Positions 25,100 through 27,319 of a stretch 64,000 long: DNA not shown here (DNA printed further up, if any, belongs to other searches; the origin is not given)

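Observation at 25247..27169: NeuB-SAF synthase fused in-frame to a ~290-aa xylose-isomerase-like TIM-barrel domain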

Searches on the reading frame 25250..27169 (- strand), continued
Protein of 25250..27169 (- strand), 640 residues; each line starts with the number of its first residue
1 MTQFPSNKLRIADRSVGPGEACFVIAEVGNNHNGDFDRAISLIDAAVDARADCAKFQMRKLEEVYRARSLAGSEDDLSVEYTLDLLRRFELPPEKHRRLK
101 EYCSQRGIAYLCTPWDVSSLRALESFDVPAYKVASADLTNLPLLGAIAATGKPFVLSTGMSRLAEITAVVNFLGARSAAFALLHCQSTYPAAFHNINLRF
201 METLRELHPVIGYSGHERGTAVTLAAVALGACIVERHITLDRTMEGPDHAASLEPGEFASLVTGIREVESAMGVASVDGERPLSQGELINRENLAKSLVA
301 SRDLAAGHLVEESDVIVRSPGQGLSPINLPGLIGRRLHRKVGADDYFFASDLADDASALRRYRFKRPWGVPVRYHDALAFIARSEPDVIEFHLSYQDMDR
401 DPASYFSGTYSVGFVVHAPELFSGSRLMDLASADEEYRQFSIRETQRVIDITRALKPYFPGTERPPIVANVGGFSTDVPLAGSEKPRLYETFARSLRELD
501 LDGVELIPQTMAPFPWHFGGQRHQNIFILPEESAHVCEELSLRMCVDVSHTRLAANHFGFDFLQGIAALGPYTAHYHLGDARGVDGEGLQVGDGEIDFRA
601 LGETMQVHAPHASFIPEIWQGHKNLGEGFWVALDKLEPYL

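Call 58: search_protein_families(library=pfam, proteins=[L007:11887-12465:+, L041:11883-13679:+, L007:13204-14589:+, L076:11908-13110:+, L007:14589-15020:+, L007:15023-15709:+, L007:7336-7887:+, L024:7689-9575:+, L043:11914-12702:+, L008:5241-5834:+], max_evalue=0.001)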
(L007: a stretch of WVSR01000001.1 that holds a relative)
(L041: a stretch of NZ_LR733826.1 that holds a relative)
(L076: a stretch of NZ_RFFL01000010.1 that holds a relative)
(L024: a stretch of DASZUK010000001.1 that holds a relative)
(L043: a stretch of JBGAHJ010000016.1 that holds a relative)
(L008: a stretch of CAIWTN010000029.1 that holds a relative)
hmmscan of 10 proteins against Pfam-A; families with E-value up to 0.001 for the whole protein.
L007:11887-12465:+ (193 aa): 2 families
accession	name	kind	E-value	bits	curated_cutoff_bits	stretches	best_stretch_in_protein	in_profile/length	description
PF13580.11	SIS_2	-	6.8e-22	78.4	27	1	30-148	19-137/138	SIS domain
PF01380.27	SIS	-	0.00017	21.8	25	0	114-170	53-110/131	SIS domain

L041:11883-13679:+ (599 aa): 3 families
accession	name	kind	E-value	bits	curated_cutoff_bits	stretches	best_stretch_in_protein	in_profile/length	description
PF00205.28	TPP_enzyme_M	-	1.8e-34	118.8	30.4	1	203-339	2-137/137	Thiamine pyrophosphate enzyme, central domain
PF02776.23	TPP_enzyme_N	-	1.6e-32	112.2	26.8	1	8-119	2-107/119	Thiamine pyrophosphate enzyme, N-terminal TPP binding domain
PF02775.26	TPP_enzyme_C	-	3.9e-30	105.1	21.9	1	414-552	13-151/151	Thiamine pyrophosphate enzyme, C-terminal TPP binding domain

L007:13204-14589:+ (462 aa): 1 family
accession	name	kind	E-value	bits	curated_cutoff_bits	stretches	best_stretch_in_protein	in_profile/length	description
PF00202.27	Aminotran_3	-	2.9e-83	280.2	30.5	1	52-456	6-403/403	Aminotransferase class-III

L076:11908-13110:+ (401 aa): 1 family
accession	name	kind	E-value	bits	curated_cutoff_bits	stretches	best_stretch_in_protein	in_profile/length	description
PF05050.19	Methyltransf_21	-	3.3e-17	63.6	22.7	1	217-351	1-150/173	Methyltransferase FkbM domain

L007:14589-15020:+ (144 aa): 5 families
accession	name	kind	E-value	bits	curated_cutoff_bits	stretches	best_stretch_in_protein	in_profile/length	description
PF00903.31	Glyoxalase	-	6.8e-17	62.4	20.6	1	6-139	3-121/121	Glyoxalase/Bleomycin resistance protein/Dioxygenase superfamily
PF13669.12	Glyoxalase_4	-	1.5e-12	48.2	27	1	6-118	1-100/109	Glyoxalase/Bleomycin resistance protein/Dioxygenase superfamily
PF22677.2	Ble-like_N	-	9.4e-06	25.7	24.5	1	10-36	7-32/41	Bleomycin resistance protein-like N-terminal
PF13468.12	Glyoxalase_3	-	2.6e-05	24.8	25.1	1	7-115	3-104/176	Glyoxalase-like domain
PF18029.7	Glyoxalase_6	-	0.00047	21.2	23.6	1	12-119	6-90/106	Glyoxalase-like domain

L007:15023-15709:+ (229 aa): 8 families
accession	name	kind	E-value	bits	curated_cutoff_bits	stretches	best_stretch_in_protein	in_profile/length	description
PF08241.18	Methyltransf_11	-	8.2e-19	68.5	21.2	1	44-132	1-94/95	Methyltransferase domain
PF13489.12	Methyltransf_23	-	3.9e-17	62.9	27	1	24-172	10-162/164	Methyltransferase domain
PF13847.12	Methyltransf_31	-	1.3e-13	51.3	27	1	38-134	2-110/145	Methyltransferase domain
PF13649.12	Methyltransf_25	-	4e-12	47.1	27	1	44-129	2-97/97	Methyltransferase domain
PF07021.18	MetW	-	1.4e-10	41.6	21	1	37-147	11-124/193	Methionine biosynthesis protein MetW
PF08242.18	Methyltransf_12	-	5.5e-09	37.1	30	1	44-131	1-98/98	Methyltransferase domain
PF02353.26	CMAS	-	1.6e-06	28.1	27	1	3-134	26-165/273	Mycolic acid cyclopropane synthetase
PF01209.24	Ubie_methyltran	-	3.5e-05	23.7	20.1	1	38-134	46-152/233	ubiE/COQ5 methyltransferase family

L007:7336-7887:+ (184 aa): 3 families
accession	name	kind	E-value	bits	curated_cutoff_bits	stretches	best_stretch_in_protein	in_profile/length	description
PF13242.12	Hydrolase_like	-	1.6e-08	34.8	22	1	111-166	3-59/75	HAD-hyrolase-like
PF13419.12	HAD_2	-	7.3e-08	33.2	23.8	1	107-151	130-174/178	Haloacid dehalogenase-like hydrolase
PF08645.17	PNK3P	-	4e-07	30.3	22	1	26-140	23-128/161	Polynucleotide kinase 3 phosphatase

L024:7689-9575:+ (629 aa): 3 families
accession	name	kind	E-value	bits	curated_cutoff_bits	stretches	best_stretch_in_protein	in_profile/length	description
PF02776.23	TPP_enzyme_N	-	2.4e-36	124.5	26.8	1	35-156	2-118/119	Thiamine pyrophosphate enzyme, N-terminal TPP binding domain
PF00205.28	TPP_enzyme_M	-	2.4e-35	121.7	30.4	1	235-371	2-137/137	Thiamine pyrophosphate enzyme, central domain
PF02775.26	TPP_enzyme_C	-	1.1e-26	93.9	21.9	1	446-584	13-151/151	Thiamine pyrophosphate enzyme, C-terminal TPP binding domain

L043:11914-12702:+ (263 aa): 2 families
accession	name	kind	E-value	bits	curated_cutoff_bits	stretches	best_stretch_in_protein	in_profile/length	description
PF02348.25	CTP_transf_3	-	2.6e-17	63.8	22.6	1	17-144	2-130/217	Cytidylyltransferase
PF12804.13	NTP_transf_3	-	0.00014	22.5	27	1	22-128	11-111/160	MobA-like NTP transferase domain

L008:5241-5834:+ (198 aa): 1 family
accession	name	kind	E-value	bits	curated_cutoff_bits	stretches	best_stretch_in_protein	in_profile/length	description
PF13580.11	SIS_2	-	4e-22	79.2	27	1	30-149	19-138/138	SIS domain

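Call 69: list_cluster_members(proteins=[P0003, P0002, P0014, P0032, P0005, P0023])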
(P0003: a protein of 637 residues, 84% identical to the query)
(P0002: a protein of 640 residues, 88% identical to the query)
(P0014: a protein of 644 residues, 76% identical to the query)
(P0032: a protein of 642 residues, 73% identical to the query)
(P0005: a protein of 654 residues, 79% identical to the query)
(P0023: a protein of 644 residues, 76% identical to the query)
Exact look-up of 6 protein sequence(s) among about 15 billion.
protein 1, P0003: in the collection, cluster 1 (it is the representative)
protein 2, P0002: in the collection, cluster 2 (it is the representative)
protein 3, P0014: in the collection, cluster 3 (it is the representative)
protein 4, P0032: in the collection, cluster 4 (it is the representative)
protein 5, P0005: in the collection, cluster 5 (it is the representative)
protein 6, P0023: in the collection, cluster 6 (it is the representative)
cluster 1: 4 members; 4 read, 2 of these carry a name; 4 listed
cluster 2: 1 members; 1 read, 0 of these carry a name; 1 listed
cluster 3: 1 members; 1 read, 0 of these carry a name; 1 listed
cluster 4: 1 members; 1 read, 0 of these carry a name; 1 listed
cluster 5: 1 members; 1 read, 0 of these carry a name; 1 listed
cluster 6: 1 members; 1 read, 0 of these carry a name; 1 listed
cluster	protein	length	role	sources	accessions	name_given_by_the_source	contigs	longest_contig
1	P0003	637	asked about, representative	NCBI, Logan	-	-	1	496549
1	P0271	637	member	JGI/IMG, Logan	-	N-acetylneuraminate synthase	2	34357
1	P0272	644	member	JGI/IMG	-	N-acetylneuraminate synthase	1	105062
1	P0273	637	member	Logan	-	-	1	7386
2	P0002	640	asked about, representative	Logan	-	-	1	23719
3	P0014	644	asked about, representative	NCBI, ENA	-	-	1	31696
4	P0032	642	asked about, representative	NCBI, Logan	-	-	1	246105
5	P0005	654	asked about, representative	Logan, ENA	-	-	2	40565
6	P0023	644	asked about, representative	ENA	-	-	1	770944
